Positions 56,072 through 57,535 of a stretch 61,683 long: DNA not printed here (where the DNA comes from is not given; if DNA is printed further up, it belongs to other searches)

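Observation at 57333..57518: Putative precursor core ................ shares residue types with darobactin/cyclophane-type cores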

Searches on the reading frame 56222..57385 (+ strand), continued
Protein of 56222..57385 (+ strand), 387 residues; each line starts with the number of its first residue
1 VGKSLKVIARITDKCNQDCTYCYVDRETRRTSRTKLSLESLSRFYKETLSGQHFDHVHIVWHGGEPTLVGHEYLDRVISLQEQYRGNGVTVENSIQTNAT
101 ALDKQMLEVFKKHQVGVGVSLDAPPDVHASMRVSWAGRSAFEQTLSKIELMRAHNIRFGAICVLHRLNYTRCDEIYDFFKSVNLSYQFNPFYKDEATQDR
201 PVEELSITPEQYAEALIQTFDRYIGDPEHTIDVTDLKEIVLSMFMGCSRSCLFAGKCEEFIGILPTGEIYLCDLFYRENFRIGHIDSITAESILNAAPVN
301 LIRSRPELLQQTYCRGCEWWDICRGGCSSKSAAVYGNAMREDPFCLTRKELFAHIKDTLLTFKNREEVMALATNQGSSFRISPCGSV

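Call 67: search_solved_structures(query=window:56222-57385:+, max_evalue=1e-15, show_alignments=3)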
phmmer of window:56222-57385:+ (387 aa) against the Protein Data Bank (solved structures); distinct sequences matched with E-value up to 1e-15: 3.
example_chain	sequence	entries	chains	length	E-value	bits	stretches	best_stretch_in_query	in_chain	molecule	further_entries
4k36_A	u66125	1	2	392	8.6e-39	136.7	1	11-364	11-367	Anaerobic sulfatase-maturating enzyme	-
4k37_A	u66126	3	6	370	1e-38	136.5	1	11-362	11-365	Anaerobic sulfatase-maturating enzyme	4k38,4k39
9gm3_A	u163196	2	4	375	2.2e-19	72.8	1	8-359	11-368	ChlB radical SAM domain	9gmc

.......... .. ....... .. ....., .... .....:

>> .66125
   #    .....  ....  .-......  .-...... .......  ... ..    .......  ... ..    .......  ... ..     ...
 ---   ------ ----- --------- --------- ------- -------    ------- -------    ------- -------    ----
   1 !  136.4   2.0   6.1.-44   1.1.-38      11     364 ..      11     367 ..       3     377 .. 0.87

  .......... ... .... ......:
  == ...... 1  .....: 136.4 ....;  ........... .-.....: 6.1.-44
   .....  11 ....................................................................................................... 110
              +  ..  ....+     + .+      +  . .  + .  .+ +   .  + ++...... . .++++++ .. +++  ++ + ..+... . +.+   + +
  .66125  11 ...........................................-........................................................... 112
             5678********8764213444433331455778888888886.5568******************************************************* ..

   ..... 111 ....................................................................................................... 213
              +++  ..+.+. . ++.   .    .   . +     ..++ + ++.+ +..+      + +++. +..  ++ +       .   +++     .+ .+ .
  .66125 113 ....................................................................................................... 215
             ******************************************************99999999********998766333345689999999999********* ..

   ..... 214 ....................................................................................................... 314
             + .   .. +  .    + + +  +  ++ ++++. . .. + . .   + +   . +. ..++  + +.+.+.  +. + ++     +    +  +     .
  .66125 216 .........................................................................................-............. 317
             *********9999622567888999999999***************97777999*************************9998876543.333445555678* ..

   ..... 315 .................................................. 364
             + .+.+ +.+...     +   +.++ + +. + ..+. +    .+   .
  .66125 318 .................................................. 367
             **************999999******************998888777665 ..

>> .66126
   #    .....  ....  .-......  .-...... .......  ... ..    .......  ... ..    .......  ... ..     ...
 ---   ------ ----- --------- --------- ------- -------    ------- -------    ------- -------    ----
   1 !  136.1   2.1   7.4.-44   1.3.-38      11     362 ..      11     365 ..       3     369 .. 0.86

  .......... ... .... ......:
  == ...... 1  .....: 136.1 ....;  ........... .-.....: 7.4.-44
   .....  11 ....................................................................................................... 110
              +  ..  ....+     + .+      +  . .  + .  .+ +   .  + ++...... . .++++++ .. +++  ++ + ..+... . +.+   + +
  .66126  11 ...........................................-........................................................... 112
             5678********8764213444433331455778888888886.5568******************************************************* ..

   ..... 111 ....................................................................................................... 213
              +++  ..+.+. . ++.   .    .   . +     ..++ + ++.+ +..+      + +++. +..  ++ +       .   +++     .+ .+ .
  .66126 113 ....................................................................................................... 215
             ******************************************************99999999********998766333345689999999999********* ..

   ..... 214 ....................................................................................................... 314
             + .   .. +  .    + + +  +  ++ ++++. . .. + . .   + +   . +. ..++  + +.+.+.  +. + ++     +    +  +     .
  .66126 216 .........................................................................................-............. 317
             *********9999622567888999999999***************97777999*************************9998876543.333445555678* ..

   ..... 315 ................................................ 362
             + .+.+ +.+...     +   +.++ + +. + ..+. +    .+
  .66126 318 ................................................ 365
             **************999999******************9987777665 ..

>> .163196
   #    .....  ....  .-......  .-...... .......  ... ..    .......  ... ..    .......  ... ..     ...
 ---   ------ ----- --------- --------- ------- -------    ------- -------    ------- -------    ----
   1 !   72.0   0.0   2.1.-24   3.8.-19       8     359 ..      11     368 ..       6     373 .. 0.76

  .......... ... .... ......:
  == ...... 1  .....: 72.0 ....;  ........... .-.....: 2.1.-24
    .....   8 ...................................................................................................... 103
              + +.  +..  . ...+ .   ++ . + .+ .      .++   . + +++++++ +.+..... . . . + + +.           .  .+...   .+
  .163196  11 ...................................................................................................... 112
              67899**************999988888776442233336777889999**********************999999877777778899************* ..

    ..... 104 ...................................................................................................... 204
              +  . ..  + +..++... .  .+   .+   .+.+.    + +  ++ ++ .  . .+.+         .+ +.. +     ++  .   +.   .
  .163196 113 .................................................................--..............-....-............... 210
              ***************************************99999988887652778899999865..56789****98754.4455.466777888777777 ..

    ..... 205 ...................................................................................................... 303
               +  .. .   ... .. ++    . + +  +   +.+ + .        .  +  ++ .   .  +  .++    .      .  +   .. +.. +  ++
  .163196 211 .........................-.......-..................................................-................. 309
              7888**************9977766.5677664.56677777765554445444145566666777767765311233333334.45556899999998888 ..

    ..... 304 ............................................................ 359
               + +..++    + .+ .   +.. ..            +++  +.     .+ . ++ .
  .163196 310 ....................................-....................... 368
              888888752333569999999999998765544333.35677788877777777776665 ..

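Call 69: search_protein_families(library=ncbifam, proteins=[P0082, P0107, P0087, P0018, P0020, P0036, P0044, P0053, P0110, P0033], max_evalue=1e-40)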
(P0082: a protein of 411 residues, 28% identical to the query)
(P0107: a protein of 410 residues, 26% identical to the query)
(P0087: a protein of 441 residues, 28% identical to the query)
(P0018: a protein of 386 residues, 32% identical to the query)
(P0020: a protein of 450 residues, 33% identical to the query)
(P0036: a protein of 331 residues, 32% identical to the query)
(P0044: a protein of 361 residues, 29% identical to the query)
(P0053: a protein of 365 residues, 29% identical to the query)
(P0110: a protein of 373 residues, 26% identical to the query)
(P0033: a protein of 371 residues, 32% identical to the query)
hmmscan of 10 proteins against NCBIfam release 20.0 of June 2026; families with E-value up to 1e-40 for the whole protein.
P0082 (411 aa): 9 families
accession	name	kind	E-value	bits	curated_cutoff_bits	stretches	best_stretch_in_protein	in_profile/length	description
TIGR03942.1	sulfatase_rSAM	equivalog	6.8e-146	486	349.45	1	19-400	2-360/363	anaerobic sulfatase maturase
NF010308.0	PRK13745.1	equivalog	2.3e-136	455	484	1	17-397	13-385/412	anaerobic sulfatase-maturation protein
NF010321.0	PRK13758.1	equivalog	5.7e-66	223.2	441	1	18-399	5-364/370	anaerobic sulfatase-maturase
NF041298.1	rSAM_mat_DynA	equivalog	1e-63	215.5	450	1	22-397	6-353/356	dynobactin maturation radical SAM/SPASM protein DynA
NF038005.1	rSAM_mat_DarE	equivalog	4.6e-46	157.4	650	1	26-390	82-425/432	darobactin maturation radical SAM/SPASM protein DarE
NF041300.1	rSAM_mat_DarW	exception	7.7e-45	153.4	650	1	26-405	49-406/415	radical SAM/SPASM peptide maturase DarW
NF041718.1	rSAM_phane_AMC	equivalog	8.6e-43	146.7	425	0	26-200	14-178/362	cyclophane-forming radical SAM peptide maturase AmcB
TIGR04261.1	rSAM_GlyRichRpt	subfamily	4.8e-42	144.3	310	0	26-199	5-175/363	cyclophane-forming radical SAM/SPASM peptide maturase GrrM/OscB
NF041707.1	rSAM_YhhB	equivalog_domain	7.9e-41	140.2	445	0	25-204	9-189/369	cyclophane-forming radical SAM/SPASM peptide maturase YhhB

P0107 (410 aa): 7 families
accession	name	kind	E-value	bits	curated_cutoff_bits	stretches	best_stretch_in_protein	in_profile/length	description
TIGR03942.1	sulfatase_rSAM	equivalog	2.3e-140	467.8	349.45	1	5-384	1-362/363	anaerobic sulfatase maturase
NF010308.0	PRK13745.1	equivalog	4.1e-102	342.2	484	1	5-400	14-406/412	anaerobic sulfatase-maturation protein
NF010321.0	PRK13758.1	equivalog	7.6e-69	232.6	441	1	1-375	1-358/370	anaerobic sulfatase-maturase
NF041298.1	rSAM_mat_DynA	equivalog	1.2e-61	208.7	450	1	14-380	10-354/356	dynobactin maturation radical SAM/SPASM protein DynA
NF041300.1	rSAM_mat_DarW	exception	1.1e-48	166.1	650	1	13-357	49-375/415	radical SAM/SPASM peptide maturase DarW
NF038005.1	rSAM_mat_DarE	equivalog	4.2e-41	141.1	650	0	13-379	82-432/432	darobactin maturation radical SAM/SPASM protein DarE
NF041707.1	rSAM_YhhB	equivalog_domain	4.6e-41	140.9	445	0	10-188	7-192/369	cyclophane-forming radical SAM/SPASM peptide maturase YhhB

P0087 (441 aa): 6 families
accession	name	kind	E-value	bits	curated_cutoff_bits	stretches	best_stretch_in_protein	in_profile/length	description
TIGR03942.1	sulfatase_rSAM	equivalog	7.9e-128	426.6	349.45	1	23-382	2-361/363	anaerobic sulfatase maturase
NF010308.0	PRK13745.1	equivalog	1.8e-113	379.6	484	1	17-400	9-407/412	anaerobic sulfatase-maturation protein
NF010321.0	PRK13758.1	equivalog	3e-69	233.9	441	1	20-374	3-358/370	anaerobic sulfatase-maturase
NF041298.1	rSAM_mat_DynA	equivalog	1.2e-64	218.6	450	1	23-378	3-353/356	dynobactin maturation radical SAM/SPASM protein DynA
NF041300.1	rSAM_mat_DarW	exception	8.1e-44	150.1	650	1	20-380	40-400/415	radical SAM/SPASM peptide maturase DarW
TIGR04083.1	rSAM_pep_methan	hypoth_equivalog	5.4e-41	140.7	300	1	23-380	2-345/376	TIGR04083 family peptide-modifying radical SAM enzyme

P0018 (386 aa): 12 families
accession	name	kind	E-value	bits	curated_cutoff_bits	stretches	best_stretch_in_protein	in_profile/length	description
NF041298.1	rSAM_mat_DynA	equivalog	1e-90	304.3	450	1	28-377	3-354/356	dynobactin maturation radical SAM/SPASM protein DynA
TIGR03942.1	sulfatase_rSAM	equivalog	1.1e-80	271.5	349.45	1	33-377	8-358/363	anaerobic sulfatase maturase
NF010321.0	PRK13758.1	equivalog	2.6e-57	194.7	441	1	34-374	13-360/370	anaerobic sulfatase-maturase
TIGR04083.1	rSAM_pep_methan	hypoth_equivalog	1.6e-49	168.7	300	1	35-381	9-348/376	TIGR04083 family peptide-modifying radical SAM enzyme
NF010308.0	PRK13745.1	equivalog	3.4e-48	164.6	484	1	29-376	16-385/412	anaerobic sulfatase-maturation protein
NF047865.1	rSAM_PapB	equivalog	5.7e-48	163.8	340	1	31-355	8-327/330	PapB family radical SAM/SPASM ranthipeptide maturase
NF041707.1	rSAM_YhhB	equivalog_domain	2.1e-47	161.8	445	1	28-378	4-367/369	cyclophane-forming radical SAM/SPASM peptide maturase YhhB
TIGR04261.1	rSAM_GlyRichRpt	subfamily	3.9e-46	157.7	310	1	31-347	2-330/363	cyclophane-forming radical SAM/SPASM peptide maturase GrrM/OscB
NF041300.1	rSAM_mat_DarW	exception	1.2e-45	156.1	650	1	28-377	43-399/415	radical SAM/SPASM peptide maturase DarW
NF038005.1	rSAM_mat_DarE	equivalog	4.5e-45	154.2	650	1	28-359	76-415/432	darobactin maturation radical SAM/SPASM protein DarE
TIGR04163.1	rSAM_cobopep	equivalog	2.1e-41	142.1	375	0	23-370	61-413/428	peptide-modifying radical SAM enzyme CbpB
NF041718.1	rSAM_phane_AMC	equivalog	6e-41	140.7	425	1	24-344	4-327/362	cyclophane-forming radical SAM peptide maturase AmcB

P0020 (450 aa): 6 families
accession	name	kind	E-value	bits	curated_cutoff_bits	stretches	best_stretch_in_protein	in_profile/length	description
NF041298.1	rSAM_mat_DynA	equivalog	3.5e-89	299.3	450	1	24-374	2-354/356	dynobactin maturation radical SAM/SPASM protein DynA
TIGR03942.1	sulfatase_rSAM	equivalog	2.3e-69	234.2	349.45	1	26-375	3-359/363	anaerobic sulfatase maturase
TIGR04083.1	rSAM_pep_methan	hypoth_equivalog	3.1e-49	167.8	300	1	26-377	3-347/376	TIGR04083 family peptide-modifying radical SAM enzyme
NF047865.1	rSAM_PapB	equivalog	7.4e-45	153.6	340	1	30-350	10-325/330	PapB family radical SAM/SPASM ranthipeptide maturase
NF041300.1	rSAM_mat_DarW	exception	7.5e-43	146.9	650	1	21-378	39-403/415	radical SAM/SPASM peptide maturase DarW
NF010321.0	PRK13758.1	equivalog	9e-43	146.8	441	1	23-368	4-357/370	anaerobic sulfatase-maturase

P0036 (331 aa): 8 families
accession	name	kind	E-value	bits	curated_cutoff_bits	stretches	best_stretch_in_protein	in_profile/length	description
TIGR03942.1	sulfatase_rSAM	equivalog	9.2e-86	288.2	349.45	1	17-329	3-320/363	anaerobic sulfatase maturase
NF010321.0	PRK13758.1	equivalog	1.4e-64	218.6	441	1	13-329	3-326/370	anaerobic sulfatase-maturase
NF041298.1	rSAM_mat_DynA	equivalog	2.4e-62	211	450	1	17-327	4-316/356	dynobactin maturation radical SAM/SPASM protein DynA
NF010308.0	PRK13745.1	equivalog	1.6e-59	201.9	484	1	17-327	16-347/412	anaerobic sulfatase-maturation protein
NF041300.1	rSAM_mat_DarW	exception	4.1e-53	180.7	650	1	4-327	30-361/415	radical SAM/SPASM peptide maturase DarW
NF038005.1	rSAM_mat_DarE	equivalog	1.5e-48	165.6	650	1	17-327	77-395/432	darobactin maturation radical SAM/SPASM protein DarE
TIGR04261.1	rSAM_GlyRichRpt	subfamily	2.5e-44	151.8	310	1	24-329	6-323/363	cyclophane-forming radical SAM/SPASM peptide maturase GrrM/OscB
NF041718.1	rSAM_phane_AMC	equivalog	6.4e-41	140.6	425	1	24-276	15-263/362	cyclophane-forming radical SAM peptide maturase AmcB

P0044 (361 aa): 10 families
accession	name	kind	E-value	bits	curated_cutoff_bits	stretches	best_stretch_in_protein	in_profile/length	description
TIGR03942.1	sulfatase_rSAM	equivalog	6.2e-85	285.4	349.45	1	1-353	4-360/363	anaerobic sulfatase maturase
NF041298.1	rSAM_mat_DynA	equivalog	2.7e-77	260.2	450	1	6-350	9-353/356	dynobactin maturation radical SAM/SPASM protein DynA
NF010308.0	PRK13745.1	equivalog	2.8e-60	204.4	484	1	1-348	17-383/412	anaerobic sulfatase-maturation protein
NF010321.0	PRK13758.1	equivalog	1.4e-55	188.9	441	1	1-345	8-357/370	anaerobic sulfatase-maturase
NF041300.1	rSAM_mat_DarW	exception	9.4e-55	186.1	650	1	7-358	50-408/415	radical SAM/SPASM peptide maturase DarW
TIGR04261.1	rSAM_GlyRichRpt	subfamily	7.9e-50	169.9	310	1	7-330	6-339/363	cyclophane-forming radical SAM/SPASM peptide maturase GrrM/OscB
NF041707.1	rSAM_YhhB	equivalog_domain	5.4e-47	160.5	445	1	6-351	10-366/369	cyclophane-forming radical SAM/SPASM peptide maturase YhhB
NF041718.1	rSAM_phane_AMC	equivalog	4.6e-44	150.9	425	1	7-336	15-346/362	cyclophane-forming radical SAM peptide maturase AmcB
NF038005.1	rSAM_mat_DarE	equivalog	6.8e-43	147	650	1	7-349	83-431/432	darobactin maturation radical SAM/SPASM protein DarE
NF047865.1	rSAM_PapB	equivalog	6.4e-41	140.7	340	1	5-331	10-329/330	PapB family radical SAM/SPASM ranthipeptide maturase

P0053 (365 aa): 7 families
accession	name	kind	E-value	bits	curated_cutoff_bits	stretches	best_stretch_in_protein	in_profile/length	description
TIGR03942.1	sulfatase_rSAM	equivalog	2.6e-80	270.2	349.45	1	9-355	3-357/363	anaerobic sulfatase maturase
NF041298.1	rSAM_mat_DynA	equivalog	1.6e-66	224.7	450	1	9-353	4-351/356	dynobactin maturation radical SAM/SPASM protein DynA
NF010321.0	PRK13758.1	equivalog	1.1e-62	212.3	441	1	9-353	7-360/370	anaerobic sulfatase-maturase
NF010308.0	PRK13745.1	equivalog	2e-48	165.3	484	1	9-351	16-381/412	anaerobic sulfatase-maturation protein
NF041300.1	rSAM_mat_DarW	exception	1.4e-46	159.1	650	1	15-350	49-393/415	radical SAM/SPASM peptide maturase DarW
TIGR04261.1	rSAM_GlyRichRpt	subfamily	4.7e-44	150.9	310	1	16-323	6-328/363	cyclophane-forming radical SAM/SPASM peptide maturase GrrM/OscB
NF041707.1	rSAM_YhhB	equivalog_domain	2.2e-42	145.3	445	1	17-326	12-337/369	cyclophane-forming radical SAM/SPASM peptide maturase YhhB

P0110 (373 aa): 7 families
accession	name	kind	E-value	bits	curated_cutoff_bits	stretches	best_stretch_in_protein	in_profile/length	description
TIGR03942.1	sulfatase_rSAM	equivalog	4.4e-78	262.9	349.45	1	8-358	3-361/363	anaerobic sulfatase maturase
NF041298.1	rSAM_mat_DynA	equivalog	8.3e-68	229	450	1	7-355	3-354/356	dynobactin maturation radical SAM/SPASM protein DynA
NF010321.0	PRK13758.1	equivalog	1.9e-59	201.7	441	1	4-360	3-368/370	anaerobic sulfatase-maturase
NF010308.0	PRK13745.1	equivalog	7.9e-55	186.4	484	1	3-361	11-392/412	anaerobic sulfatase-maturation protein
NF041300.1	rSAM_mat_DarW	exception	4.7e-49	167.3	650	1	5-329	41-370/415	radical SAM/SPASM peptide maturase DarW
NF041718.1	rSAM_phane_AMC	equivalog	6.5e-43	147.1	425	1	14-342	14-343/362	cyclophane-forming radical SAM peptide maturase AmcB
NF038005.1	rSAM_mat_DarE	equivalog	8.4e-43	146.7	650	1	12-329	80-404/432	darobactin maturation radical SAM/SPASM protein DarE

P0033 (371 aa): 11 families
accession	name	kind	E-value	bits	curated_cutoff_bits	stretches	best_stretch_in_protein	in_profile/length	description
NF041298.1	rSAM_mat_DynA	equivalog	3.1e-91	306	450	1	8-363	4-354/356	dynobactin maturation radical SAM/SPASM protein DynA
TIGR03942.1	sulfatase_rSAM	equivalog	6.5e-80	268.9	349.45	1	7-363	2-358/363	anaerobic sulfatase maturase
NF010321.0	PRK13758.1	equivalog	3.7e-54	184.3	441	1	4-357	3-357/370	anaerobic sulfatase-maturase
NF041300.1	rSAM_mat_DarW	exception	4.8e-51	173.9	650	1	5-364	41-400/415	radical SAM/SPASM peptide maturase DarW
TIGR04083.1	rSAM_pep_methan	hypoth_equivalog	5.2e-48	163.8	300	1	7-367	2-348/376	TIGR04083 family peptide-modifying radical SAM enzyme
NF010308.0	PRK13745.1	equivalog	6.5e-48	163.7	484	1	5-359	13-382/412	anaerobic sulfatase-maturation protein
NF047865.1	rSAM_PapB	equivalog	8.7e-45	153.4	340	1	12-340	10-326/330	PapB family radical SAM/SPASM ranthipeptide maturase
NF038005.1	rSAM_mat_DarE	equivalog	2.5e-44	151.7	650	1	5-359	74-429/432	darobactin maturation radical SAM/SPASM protein DarE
TIGR04261.1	rSAM_GlyRichRpt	subfamily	1.1e-43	149.6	310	1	9-341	1-338/363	cyclophane-forming radical SAM/SPASM peptide maturase GrrM/OscB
NF041707.1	rSAM_YhhB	equivalog_domain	3.3e-43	148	445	1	7-365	4-368/369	cyclophane-forming radical SAM/SPASM peptide maturase YhhB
NF041718.1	rSAM_phane_AMC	equivalog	9.4e-41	140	425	0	6-348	7-346/362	cyclophane-forming radical SAM peptide maturase AmcB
